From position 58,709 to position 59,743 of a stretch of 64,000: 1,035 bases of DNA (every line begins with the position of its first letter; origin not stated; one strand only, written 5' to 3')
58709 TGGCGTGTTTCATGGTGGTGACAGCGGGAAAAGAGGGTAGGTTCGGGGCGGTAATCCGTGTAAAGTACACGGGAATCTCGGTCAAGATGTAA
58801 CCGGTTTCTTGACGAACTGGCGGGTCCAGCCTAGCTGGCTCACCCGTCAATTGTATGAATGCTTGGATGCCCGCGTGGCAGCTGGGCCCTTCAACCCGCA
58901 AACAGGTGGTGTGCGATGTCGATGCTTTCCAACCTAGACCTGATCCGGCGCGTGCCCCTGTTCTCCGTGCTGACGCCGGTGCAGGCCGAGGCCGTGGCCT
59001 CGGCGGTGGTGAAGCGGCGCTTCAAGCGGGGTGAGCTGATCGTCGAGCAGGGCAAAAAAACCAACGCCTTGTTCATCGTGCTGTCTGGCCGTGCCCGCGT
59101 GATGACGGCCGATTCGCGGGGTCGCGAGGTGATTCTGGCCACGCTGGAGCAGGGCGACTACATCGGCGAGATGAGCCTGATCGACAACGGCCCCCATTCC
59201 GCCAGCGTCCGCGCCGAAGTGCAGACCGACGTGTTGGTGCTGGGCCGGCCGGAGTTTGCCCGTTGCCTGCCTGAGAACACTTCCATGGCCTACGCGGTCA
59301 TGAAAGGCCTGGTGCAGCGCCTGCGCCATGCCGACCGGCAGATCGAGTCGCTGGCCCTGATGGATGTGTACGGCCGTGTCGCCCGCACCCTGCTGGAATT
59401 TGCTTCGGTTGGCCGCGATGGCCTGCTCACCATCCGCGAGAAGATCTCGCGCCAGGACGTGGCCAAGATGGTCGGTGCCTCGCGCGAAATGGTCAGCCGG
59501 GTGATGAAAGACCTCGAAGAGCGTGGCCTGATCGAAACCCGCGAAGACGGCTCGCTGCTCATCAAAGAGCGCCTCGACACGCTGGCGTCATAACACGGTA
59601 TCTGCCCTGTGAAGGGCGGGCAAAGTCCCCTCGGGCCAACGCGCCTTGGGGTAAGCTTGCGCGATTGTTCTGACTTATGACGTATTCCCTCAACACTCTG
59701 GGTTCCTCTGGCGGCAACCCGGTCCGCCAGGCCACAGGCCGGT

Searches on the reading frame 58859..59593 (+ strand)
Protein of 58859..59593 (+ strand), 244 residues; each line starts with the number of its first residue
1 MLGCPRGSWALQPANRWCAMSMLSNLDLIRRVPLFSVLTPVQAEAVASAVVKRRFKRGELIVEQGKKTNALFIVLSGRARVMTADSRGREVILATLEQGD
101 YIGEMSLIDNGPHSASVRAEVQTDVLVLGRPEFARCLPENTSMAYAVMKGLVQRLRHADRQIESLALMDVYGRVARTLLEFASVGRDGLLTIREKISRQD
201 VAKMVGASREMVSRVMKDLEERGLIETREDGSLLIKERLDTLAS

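Call 26: search_protein_families(library=pfam, proteins=[window:58859-59593:+])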
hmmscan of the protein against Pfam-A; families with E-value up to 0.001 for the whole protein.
window:58859-59593:+ (244 aa): 8 families
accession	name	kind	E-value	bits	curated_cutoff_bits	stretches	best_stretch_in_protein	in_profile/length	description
PF00027.35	cNMP_binding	-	1.4e-24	86.3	27.5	1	53-138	2-87/89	Cyclic nucleotide-binding domain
PF13545.12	HTH_Crp_2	-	4.2e-15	55.9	27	1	172-236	1-62/70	Crp-like helix-turn-helix domain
PF00325.26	Crp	-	1.6e-12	47.3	21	1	196-225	3-32/32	Bacterial regulatory proteins, crp family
PF25213.1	HVO_A0261_N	-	1.4e-05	25.3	35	1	193-230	22-59/86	HVO_A0261 N-terminal domain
PF01978.25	TrmB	-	5.9e-05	23.3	25.6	1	193-230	20-57/68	Sugar-specific transcriptional regulator TrmB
PF13412.12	HTH_24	-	8.4e-05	22.5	21.9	1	195-226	17-48/48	Winged helix-turn-helix DNA-binding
PF12802.13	MarR_2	-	0.00054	20.5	27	0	194-230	18-55/61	MarR family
PF01047.28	MarR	-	0.00066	20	24.6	0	195-227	17-49/59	MarR family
